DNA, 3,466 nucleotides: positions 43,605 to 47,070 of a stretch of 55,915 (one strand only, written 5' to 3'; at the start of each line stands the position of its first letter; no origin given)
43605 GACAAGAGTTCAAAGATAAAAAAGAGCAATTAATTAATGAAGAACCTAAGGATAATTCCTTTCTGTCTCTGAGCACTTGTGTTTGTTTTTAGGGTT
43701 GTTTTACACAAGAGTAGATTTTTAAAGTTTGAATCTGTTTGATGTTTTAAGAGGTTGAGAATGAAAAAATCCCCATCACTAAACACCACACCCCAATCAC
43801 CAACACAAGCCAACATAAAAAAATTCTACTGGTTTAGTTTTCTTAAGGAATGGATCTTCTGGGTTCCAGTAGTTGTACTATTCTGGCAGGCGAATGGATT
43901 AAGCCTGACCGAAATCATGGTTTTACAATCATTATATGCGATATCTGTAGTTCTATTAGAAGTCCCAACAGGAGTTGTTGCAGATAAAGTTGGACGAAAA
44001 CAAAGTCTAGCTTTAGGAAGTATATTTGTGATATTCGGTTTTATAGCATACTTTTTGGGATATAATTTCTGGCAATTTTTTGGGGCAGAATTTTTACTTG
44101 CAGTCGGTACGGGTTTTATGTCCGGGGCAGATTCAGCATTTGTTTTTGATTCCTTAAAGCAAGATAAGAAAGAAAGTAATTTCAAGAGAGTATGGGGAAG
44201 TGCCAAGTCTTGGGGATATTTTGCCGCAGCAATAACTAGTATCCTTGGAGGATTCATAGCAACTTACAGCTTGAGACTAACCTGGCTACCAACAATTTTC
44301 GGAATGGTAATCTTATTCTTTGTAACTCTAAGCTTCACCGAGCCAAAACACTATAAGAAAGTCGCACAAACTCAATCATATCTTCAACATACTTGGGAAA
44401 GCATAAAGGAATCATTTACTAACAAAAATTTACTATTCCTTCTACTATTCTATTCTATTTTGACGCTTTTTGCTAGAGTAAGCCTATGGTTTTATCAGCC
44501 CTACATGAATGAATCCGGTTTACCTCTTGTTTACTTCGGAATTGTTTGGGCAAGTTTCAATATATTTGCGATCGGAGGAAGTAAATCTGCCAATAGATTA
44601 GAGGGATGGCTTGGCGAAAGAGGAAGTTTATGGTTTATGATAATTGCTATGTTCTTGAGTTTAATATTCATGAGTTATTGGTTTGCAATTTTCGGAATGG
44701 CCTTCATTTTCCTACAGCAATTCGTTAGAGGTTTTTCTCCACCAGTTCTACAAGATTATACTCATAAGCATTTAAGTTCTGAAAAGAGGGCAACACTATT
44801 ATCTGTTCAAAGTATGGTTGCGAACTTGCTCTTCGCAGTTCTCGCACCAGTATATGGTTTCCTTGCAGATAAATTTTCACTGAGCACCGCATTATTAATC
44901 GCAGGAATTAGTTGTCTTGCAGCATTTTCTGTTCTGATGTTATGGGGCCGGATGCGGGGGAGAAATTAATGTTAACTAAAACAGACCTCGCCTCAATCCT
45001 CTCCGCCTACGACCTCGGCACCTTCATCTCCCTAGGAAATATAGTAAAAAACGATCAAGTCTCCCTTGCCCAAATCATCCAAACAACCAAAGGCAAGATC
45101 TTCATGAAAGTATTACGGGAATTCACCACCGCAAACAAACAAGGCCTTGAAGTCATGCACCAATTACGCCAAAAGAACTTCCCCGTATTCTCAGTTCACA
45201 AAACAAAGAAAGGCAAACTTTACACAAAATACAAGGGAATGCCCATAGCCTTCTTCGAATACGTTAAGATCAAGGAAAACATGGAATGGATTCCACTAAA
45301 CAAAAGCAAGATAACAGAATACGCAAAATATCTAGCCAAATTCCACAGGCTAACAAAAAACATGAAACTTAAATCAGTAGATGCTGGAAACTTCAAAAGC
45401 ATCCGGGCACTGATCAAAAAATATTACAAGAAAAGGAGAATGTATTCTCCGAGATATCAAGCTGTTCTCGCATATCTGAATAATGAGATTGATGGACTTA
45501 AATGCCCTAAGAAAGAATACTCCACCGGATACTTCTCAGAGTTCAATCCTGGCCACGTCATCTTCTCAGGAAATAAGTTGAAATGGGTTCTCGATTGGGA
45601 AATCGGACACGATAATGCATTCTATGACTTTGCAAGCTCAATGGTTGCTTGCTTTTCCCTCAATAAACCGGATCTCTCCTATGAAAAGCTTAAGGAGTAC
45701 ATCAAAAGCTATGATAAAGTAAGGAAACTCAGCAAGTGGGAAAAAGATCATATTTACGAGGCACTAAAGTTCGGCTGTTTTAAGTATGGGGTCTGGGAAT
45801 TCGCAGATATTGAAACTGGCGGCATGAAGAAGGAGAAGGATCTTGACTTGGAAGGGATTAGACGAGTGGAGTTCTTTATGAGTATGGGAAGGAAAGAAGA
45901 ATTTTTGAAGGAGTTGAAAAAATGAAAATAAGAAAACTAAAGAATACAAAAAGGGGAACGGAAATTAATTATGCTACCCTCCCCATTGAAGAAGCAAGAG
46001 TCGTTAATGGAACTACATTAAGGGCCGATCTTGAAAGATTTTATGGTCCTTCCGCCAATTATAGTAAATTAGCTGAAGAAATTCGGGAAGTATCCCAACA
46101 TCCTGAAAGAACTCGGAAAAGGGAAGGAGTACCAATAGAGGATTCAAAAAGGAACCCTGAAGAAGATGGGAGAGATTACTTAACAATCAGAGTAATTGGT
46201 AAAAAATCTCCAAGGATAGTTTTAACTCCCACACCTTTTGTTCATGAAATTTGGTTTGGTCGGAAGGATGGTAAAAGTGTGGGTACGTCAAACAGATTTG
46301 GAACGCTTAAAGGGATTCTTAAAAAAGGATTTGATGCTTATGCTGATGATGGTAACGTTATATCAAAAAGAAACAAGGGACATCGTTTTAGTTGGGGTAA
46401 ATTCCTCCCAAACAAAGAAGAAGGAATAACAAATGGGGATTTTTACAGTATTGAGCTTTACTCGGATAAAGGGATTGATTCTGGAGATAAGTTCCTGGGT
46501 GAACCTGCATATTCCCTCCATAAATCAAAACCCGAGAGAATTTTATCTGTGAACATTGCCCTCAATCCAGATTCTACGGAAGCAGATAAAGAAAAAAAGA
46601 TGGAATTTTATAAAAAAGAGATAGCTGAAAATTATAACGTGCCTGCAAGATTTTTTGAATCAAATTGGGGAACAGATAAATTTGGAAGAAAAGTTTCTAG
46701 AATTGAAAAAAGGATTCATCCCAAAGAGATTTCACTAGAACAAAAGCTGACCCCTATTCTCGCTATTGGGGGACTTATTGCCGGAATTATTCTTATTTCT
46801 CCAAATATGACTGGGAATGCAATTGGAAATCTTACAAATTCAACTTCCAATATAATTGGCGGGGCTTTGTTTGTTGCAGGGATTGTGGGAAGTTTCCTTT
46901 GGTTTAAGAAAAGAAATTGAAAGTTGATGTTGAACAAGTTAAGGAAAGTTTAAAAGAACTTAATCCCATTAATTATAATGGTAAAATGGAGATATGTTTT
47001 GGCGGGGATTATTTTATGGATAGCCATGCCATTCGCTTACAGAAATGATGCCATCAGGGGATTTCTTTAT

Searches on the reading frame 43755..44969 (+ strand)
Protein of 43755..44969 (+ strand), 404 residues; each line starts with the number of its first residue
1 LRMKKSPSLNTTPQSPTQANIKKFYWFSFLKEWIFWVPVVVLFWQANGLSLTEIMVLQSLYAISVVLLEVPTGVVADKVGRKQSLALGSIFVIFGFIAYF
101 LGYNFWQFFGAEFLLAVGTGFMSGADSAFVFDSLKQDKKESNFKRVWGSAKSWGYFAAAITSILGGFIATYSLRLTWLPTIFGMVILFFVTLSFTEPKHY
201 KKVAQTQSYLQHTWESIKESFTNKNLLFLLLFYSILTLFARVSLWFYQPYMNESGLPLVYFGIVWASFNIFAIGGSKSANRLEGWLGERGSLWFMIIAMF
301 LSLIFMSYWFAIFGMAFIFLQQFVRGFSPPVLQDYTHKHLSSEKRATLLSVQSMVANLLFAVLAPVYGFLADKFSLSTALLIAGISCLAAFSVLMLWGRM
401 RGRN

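Call 13: search_protein_families(library=pfam, proteins=[window:43755-44969:+], max_evalue=0.00001)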
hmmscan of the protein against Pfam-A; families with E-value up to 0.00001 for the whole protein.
window:43755-44969:+ (404 aa): 3 families
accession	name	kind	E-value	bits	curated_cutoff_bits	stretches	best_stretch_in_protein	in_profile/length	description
PF07690.21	MFS_1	-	2.5e-31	109.3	33.4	2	25-356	5-339/347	Major Facilitator Superfamily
PF12832.13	MFS_1_like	-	2.3e-07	30.6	25.2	1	21-355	4-345/373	MFS_1 like family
PF13347.12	MFS_2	-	4.9e-06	25.8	27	0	154-329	147-328/427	MFS/sugar transport protein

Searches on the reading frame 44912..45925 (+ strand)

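Call 47: search_protein_families(library=pfam, proteins=[window:44912-45925:+], max_evalue=0.001)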
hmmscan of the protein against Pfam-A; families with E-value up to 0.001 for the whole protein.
window:44912-45925:+ (337 aa): 0 families

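Call 49: search_protein_families(library=ncbifam, proteins=[window:44912-45925:+], max_evalue=0.01)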
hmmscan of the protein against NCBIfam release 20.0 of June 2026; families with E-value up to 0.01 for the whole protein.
window:44912-45925:+ (337 aa): 4 families
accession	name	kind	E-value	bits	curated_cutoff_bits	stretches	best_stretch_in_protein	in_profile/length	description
NF003558.0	PRK05231.1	equivalog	1e-16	60.8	271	1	21-300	7-285/322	homoserine kinase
TIGR00938.1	thrB_alt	equivalog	5.2e-16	58.8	255.9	1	22-301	8-285/307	homoserine kinase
NF053880.1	SprCtKinCotIBac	equivalog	1.5e-05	24.1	550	1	40-152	18-127/328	spore coat kinase CotI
TIGR02172.1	Fb_sc_TIGR02172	paralog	0.00087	19.2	228.2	1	116-250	74-199/226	TIGR02172 family protein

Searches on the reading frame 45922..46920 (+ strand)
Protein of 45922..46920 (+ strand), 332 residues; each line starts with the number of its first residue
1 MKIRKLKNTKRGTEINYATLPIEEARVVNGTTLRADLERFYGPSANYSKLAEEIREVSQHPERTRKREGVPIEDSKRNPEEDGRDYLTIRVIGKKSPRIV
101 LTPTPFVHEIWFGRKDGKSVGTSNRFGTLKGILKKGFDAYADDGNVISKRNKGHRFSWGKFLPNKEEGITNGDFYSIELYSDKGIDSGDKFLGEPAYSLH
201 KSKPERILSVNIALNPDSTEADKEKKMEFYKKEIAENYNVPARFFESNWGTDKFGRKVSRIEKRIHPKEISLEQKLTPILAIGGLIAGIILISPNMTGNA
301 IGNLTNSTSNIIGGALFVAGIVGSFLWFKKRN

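Call 6: search_protein_families(library=pfam, proteins=[window:45922-46920:+], max_evalue=1)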
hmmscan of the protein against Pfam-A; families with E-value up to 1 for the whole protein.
window:45922-46920:+ (332 aa): 0 families

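Call 7: search_protein_families(library=ncbifam, proteins=[window:45922-46920:+], max_evalue=10)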
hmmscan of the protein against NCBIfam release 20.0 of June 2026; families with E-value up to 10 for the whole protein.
window:45922-46920:+ (332 aa): 2 families
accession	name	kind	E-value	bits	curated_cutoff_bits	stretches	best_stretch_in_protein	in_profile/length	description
NF058648.1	ECF_sub_HI1622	equivalog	0.21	11.6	100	1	306-331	154-179/180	NikL family nickel/cobalt ECF transporter subunit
TIGR01167.1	LPXTG_anchor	domain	0.56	11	15.9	1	306-332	9-34/34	LPXTG cell wall anchor domain-containing protein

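Call 37: search_protein_families(library=pfam, alignment_id=A4, max_evalue=0.001)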
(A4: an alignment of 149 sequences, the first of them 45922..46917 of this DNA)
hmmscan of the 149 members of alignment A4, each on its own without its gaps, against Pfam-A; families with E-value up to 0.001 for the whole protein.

A. member 1, window:45922-46917:+ (332 aa): 0 families

B. families by the number of members that match (of 149 scanned): 21 families
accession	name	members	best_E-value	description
PF13424.12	TPR_12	6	4.2e-05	Tetratricopeptide repeat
PF07719.23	TPR_2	4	1.3e-09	Tetratricopeptide repeat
PF13176.12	TPR_7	4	9.8e-09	Tetratricopeptide repeat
PF14938.12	SNAP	4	2.3e-06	Soluble NSF attachment protein, SNAP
PF00515.34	TPR_1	4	3.2e-06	Tetratricopeptide repeat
PF13181.12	TPR_8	3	8.6e-08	Tetratricopeptide repeat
PF13174.12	TPR_6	3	4.7e-06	Tetratricopeptide repeat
PF20990.2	DUF2207_C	3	5.4e-05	Predicted membrane protein (DUF2207) C-terminal domain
PF13428.12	TPR_14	2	8.1e-08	Tetratricopeptide repeat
PF13432.12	TPR_16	1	1e-05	Tetratricopeptide repeat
PF03729.18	DUF308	1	2.1e-05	Short repeat of unknown function (DUF308)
PF20234.3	DUF6591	1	3.9e-05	Family of unknown function (DUF6591)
PF05421.16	DUF751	1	0.00038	Protein of unknown function (DUF751)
PF11304.13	DUF3106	1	0.00053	Protein of unknown function (DUF3106)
PF03547.23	Mem_trans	1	0.00059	Membrane transport protein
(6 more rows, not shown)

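Call 51: find_homologous_proteins(query=window:45922-46731:+, max_evalue=0.001)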
Query window:45922-46731:+ (270 aa): 1 proteins with E <= 0.001 among 609 candidates.
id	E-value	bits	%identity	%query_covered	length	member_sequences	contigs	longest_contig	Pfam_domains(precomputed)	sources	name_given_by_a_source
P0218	5.2e-177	605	100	100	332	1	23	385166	-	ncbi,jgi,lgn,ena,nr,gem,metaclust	ncbi:DUF308 domain-containing protein [archaeon]|jgi:hypothetical protein|nr:DUF308 domain-containin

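Call 62: search_protein_families(library=phrogs, proteins=[window:45922-46920:+], max_evalue=0.01)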
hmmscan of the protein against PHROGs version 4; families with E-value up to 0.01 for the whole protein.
window:45922-46920:+ (332 aa): 0 families

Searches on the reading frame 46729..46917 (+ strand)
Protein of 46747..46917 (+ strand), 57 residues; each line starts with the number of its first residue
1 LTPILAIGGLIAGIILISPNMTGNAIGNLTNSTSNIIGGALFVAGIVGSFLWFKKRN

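Call 7: search_protein_families(library=ncbifam, proteins=[window:46747-46917:+], max_evalue=10)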
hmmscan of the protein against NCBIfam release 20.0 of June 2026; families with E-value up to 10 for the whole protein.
seq(57 aa): 4 families
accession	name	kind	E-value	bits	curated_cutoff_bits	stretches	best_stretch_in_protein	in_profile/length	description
NF058648.1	ECF_sub_HI1622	equivalog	0.015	15.3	100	1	31-56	154-179/180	NikL family nickel/cobalt ECF transporter subunit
TIGR01167.1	LPXTG_anchor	domain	0.03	15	15.9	1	31-57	9-34/34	LPXTG cell wall anchor domain-containing protein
NF041738.1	GG_III-CTERM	domain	0.3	11.1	22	1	37-56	6-26/28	GGIII-like transmembrane region-containing protein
NF033507.3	Loki-CTERM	subfamily_domain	0.4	11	19.9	1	41-57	10-26/27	Loki-CTERM sorting domain-containing protein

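Call 29: search_protein_representatives(alignment_id=A3)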
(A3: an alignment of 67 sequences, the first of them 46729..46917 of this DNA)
Query: 67 sequences, 78 profile positions. Proteins with E-value up to 0.001 (for the whole library): 2810; up to 1e-10: 1579; up to 1e-30: 0. The best 150 are listed.
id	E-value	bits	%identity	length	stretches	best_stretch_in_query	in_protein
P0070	1.3e-23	98.6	-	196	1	5-73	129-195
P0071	2.0e-23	98.0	-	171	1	7-73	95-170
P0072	4.3e-23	97.0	-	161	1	7-73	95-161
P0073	6.1e-23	96.5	-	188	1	10-72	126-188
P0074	7.1e-23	96.3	-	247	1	5-76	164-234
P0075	1.0e-22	95.7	-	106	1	8-72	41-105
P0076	1.2e-22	95.6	-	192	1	7-72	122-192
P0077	1.4e-22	95.4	-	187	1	8-76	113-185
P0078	2.1e-22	94.7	-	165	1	10-72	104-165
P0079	2.6e-22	94.5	-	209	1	5-72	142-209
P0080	3.0e-22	94.3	-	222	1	7-74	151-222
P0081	3.0e-22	94.3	-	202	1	10-72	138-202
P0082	3.2e-22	94.1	-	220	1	5-73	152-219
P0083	3.3e-22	94.1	-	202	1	5-74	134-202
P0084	3.5e-22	94.0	-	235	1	5-72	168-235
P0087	5.3e-22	93.5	-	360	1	5-74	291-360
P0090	8.5e-22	92.8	-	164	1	15-73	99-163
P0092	1.0e-21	92.6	-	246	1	8-72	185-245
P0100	1.5e-21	92.0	-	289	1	5-74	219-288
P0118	4.0e-21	90.7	-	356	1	9-73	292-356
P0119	4.2e-21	90.6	-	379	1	5-73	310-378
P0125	5.6e-21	90.2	-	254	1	9-73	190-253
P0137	9.2e-21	89.5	-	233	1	6-72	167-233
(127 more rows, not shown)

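Call 41: find_encoding_contigs(protein=P0070, flank=10000, max_places=2)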
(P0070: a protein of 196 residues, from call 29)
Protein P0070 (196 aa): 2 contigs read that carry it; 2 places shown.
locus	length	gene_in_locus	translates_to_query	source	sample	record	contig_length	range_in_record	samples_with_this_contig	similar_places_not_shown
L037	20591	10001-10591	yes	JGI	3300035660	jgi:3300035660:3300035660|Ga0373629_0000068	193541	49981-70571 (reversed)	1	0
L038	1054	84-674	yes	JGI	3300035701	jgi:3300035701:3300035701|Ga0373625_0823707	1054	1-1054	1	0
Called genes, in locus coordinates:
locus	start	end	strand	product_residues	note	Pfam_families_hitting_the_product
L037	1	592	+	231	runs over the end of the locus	PF01936:NYN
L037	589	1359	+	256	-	PF00480:ROK, PF02685:Glucokinase (faint), PF00480:ROK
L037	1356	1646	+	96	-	-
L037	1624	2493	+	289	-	PF00288:GHMP_kinases_N (weak), PF08544:GHMP_kinases_C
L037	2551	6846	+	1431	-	PF13385:Laminin_G_3, PF02973:Sialidase (faint), PF13229:Beta_helix (weak), PF13385:Laminin_G_3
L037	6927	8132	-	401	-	PF13439:Glyco_transf_4, PF00534:Glycos_transf_1, PF13692:Glyco_trans_1_4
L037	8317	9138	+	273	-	PF04343:DUF488, PF22751:DUF488-N3a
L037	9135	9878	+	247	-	-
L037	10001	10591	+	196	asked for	-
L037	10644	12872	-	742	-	PF13439:Glyco_transf_4 (weak), PF00534:Glycos_transf_1, PF13692:Glyco_trans_1_4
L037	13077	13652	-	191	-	PF00210:Ferritin, PF02915:Rubrerythrin, PF23458:DUF7130 (weak), PF21349:RUBY_RBDX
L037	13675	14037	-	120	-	PF06397:Desulfoferrod_N, PF01880:Desulfoferrodox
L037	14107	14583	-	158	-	PF24034:DUF7343 (weak)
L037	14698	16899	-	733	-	PF00403:HMA, PF00122:E1-E2_ATPase, PF00702:Hydrolase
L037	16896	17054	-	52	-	PF02581:TMP-TENI (weak)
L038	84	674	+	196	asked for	-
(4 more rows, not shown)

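Call 44: predict_structure(alignment_id=A3)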
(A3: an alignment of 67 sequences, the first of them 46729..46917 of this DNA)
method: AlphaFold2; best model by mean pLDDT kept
length: 63 residues; sequences in the alignment: 67
mean_pLDDT: 75.2   pTM: 0.48
mean pLDDT of the five models: 75.2, 74.9, 71.4, 67.3, 62.8
residues with pLDDT >= 90: 0; 70-90: 47; 50-70: 16; < 50: 0
segments of 3 or more residues with pLDDT < 50: none
pLDDT, mean of each block of 10 residues (from residue 1): 74 81 66 67 82 83 71
secondary structure, 60 per line:
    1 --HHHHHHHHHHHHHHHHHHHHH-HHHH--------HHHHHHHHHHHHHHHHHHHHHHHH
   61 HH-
elements in order: H3-23 H25-28 H37-62

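Call 48: search_solved_structures(query=A3, max_evalue=1)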
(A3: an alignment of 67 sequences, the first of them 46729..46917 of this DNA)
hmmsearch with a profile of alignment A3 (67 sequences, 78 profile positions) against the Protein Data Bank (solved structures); distinct sequences matched with E-value up to 1: 5.
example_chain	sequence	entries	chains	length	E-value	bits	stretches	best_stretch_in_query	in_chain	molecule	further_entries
9gy6_D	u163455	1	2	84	0.27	14.2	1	19-72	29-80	Transmembrane protein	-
6eny_F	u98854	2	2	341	0.38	13.8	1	19-44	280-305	HLA class I histocompatibility antigen, A-3 alpha chain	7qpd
9qqf_A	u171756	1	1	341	0.38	13.8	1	19-44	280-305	MHC class I antigen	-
8rbu_A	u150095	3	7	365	0.4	13.7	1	19-44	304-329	HLA class I histocompatibility antigen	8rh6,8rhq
6adq_D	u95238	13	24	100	0.45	13.5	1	19-72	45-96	Prokaryotic respiratory supercomplex associate factor 1 PRSAF1 | Putative conserved transmembrane protein | Conserved transmembrane protein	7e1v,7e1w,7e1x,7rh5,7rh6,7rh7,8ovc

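Call 52: search_protein_families(library=pfam, alignment_id=A3, max_evalue=1)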
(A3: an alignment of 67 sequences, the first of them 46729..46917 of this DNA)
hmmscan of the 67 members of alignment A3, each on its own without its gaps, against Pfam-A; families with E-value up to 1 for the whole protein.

A. member 1, window:46729-46917:+ (63 aa): 1 family
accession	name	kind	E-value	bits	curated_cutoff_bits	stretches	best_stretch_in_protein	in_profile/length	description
PF20177.3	DUF6542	-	0.034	14.5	27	1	16-62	5-51/123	Domain of unknown function (DUF6542)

B. families by the number of members that match (of 67 scanned): 114 families (the first 25 are shown)
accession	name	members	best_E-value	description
PF20990.2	DUF2207_C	17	0.0097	Predicted membrane protein (DUF2207) C-terminal domain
PF00746.26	Gram_pos_anchor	8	0.0075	LPXTG cell wall anchor motif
PF19744.4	DUF6232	8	0.018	Family of unknown function (DUF6232)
PF24838.2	8xMP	5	0.0079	Octameric membrane protein family (8xMP)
PF07332.16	Phage_holin_3_6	5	0.048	Putative Actinobacterial Holin-X, holin superfamily III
PF03729.18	DUF308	4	0.0091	Short repeat of unknown function (DUF308)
PF00335.26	Tetraspanin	4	0.033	Tetraspanin family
PF03672.18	UPF0154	4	0.04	Uncharacterised protein family (UPF0154)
PF04276.17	DUF443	3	0.001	Protein of unknown function (DUF443)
PF19868.4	DUF6341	3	0.01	Family of unknown function (DUF6341)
PF10890.13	Cyt_b-c1_8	3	0.012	Cytochrome b-c1 complex subunit 8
PF02659.21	Mntp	3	0.03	Putative manganese efflux pump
PF05356.16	Phage_Coat_B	3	0.033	Inovirus Coat protein B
PF07136.16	DUF1385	3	0.075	Protein of unknown function (DUF1385)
PF04246.17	RseC_MucC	3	0.11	Positive regulator of sigma(E), RseC/MucC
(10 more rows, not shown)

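Call 69: search_protein_families(library=ncbifam, alignment_id=A3, max_evalue=1)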
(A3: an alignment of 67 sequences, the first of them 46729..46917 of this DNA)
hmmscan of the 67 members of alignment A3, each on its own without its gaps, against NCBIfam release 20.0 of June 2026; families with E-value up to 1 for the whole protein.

A. member 1, window:46729-46917:+ (63 aa): 3 families
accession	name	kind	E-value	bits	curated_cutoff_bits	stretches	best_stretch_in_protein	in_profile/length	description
TIGR01167.1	LPXTG_anchor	domain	0.0074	16.9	15.9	1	37-63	9-34/34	LPXTG cell wall anchor domain-containing protein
NF058648.1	ECF_sub_HI1622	equivalog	0.017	15.1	100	1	37-62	154-179/180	NikL family nickel/cobalt ECF transporter subunit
NF033507.3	Loki-CTERM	subfamily_domain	0.49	10.8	19.9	1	47-63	10-26/27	Loki-CTERM sorting domain-containing protein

B. families by the number of members that match (of 67 scanned): 70 families (the first 25 are shown)
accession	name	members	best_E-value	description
TIGR01167.1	LPXTG_anchor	26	4.1e-05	LPXTG cell wall anchor domain-containing protein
NF007577.0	PRK10209.1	5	0.0003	HdeD family acid-resistance protein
NF041635.1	STM3941_fam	5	0.0038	STM3941 family protein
NF058648.1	ECF_sub_HI1622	5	0.017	NikL family nickel/cobalt ECF transporter subunit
TIGR03927.1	T7SS_EssA_Firm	3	0.0023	type VII secretion protein EssA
NF041044.1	GIVxVP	3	0.0026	GIVxVP protein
TIGR01218.1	Gpos_tandem_5TM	2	1.2e-07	tandem five-TM protein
NF002453.0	PRK01636.1-1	2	0.0047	fluoride efflux transporter CrcB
NF002956.0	PRK03612.1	2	0.013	polyamine aminopropyltransferase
NF040986.1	MamH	2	0.014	magnetosome biogenesis transporter MamH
NF046000.1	MAG1210_fam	2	0.02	MAG1210 family protein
NF033631.1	SLATT_5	2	0.022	SLATT domain-containing protein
NF041109.1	VF_TspB_C_term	2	0.03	virulence factor TspB C-terminal domain-related protein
NF007986.1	PRK10714.1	2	0.043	undecaprenyl-phosphate 4-deoxy-4-formamido-L-arabinose transferase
NF047994.1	RP198FamTckup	2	0.055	RP198 family tick cell line-upregulated protein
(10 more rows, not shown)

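Call 75: search_protein_families(library=pfam, proteins=[P0092, P0125, P0137, P0087, P0100, P0119, P0083, P0076, P0118, P0090], max_evalue=0.1)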
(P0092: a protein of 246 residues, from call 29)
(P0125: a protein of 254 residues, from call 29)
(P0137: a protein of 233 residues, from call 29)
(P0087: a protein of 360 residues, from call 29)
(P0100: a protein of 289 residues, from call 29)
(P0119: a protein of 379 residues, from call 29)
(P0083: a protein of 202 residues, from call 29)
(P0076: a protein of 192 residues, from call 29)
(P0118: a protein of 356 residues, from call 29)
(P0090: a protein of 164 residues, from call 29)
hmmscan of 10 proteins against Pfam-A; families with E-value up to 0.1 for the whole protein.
P0092 (246 aa): 0 families

P0125 (254 aa): 0 families

P0137 (233 aa): 1 family
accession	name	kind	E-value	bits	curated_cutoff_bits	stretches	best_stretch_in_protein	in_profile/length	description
PF00354.24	Pentaxin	-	0.034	14.3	25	1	140-211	101-171/194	Pentaxin family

P0087 (360 aa): 0 families

P0100 (289 aa): 1 family
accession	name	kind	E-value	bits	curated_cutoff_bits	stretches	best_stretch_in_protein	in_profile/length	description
PF10890.13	Cyt_b-c1_8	-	0.025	15.4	24.3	1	260-289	36-65/72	Cytochrome b-c1 complex subunit 8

P0119 (379 aa): 0 families

P0083 (202 aa): 1 family
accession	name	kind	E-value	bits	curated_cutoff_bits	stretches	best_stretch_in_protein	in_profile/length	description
PF20990.2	DUF2207_C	-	0.0008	19.6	33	1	124-197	121-183/247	Predicted membrane protein (DUF2207) C-terminal domain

P0076 (192 aa): 3 families
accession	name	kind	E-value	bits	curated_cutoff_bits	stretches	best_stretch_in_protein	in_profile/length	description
PF20990.2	DUF2207_C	-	0.03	14.5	33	1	96-188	93-185/247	Predicted membrane protein (DUF2207) C-terminal domain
PF00344.25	SecY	-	0.046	13.5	32.2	1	113-184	23-78/306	SecY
PF01578.25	Cytochrom_C_asm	-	0.073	13.1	29.9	1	154-190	109-145/212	Cytochrome C assembly protein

P0118 (356 aa): 1 family
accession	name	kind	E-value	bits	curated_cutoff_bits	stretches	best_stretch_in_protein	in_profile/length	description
PF17834.7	GHD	-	0.016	15.4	34.5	1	71-107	2-39/57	Beta-sandwich domain in beta galactosidase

P0090 (164 aa): 3 families
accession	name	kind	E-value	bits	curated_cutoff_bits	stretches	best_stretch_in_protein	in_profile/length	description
PF18181.6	SLATT_1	-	0.0077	16.7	26.3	1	89-147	9-66/122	SMODS and SLOG-associating 2TM effector domain 1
PF20990.2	DUF2207_C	-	0.0082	16.3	33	1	66-158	108-185/247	Predicted membrane protein (DUF2207) C-terminal domain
PF01284.28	MARVEL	-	0.027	14.9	32.8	1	102-159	36-88/135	Membrane-associating domain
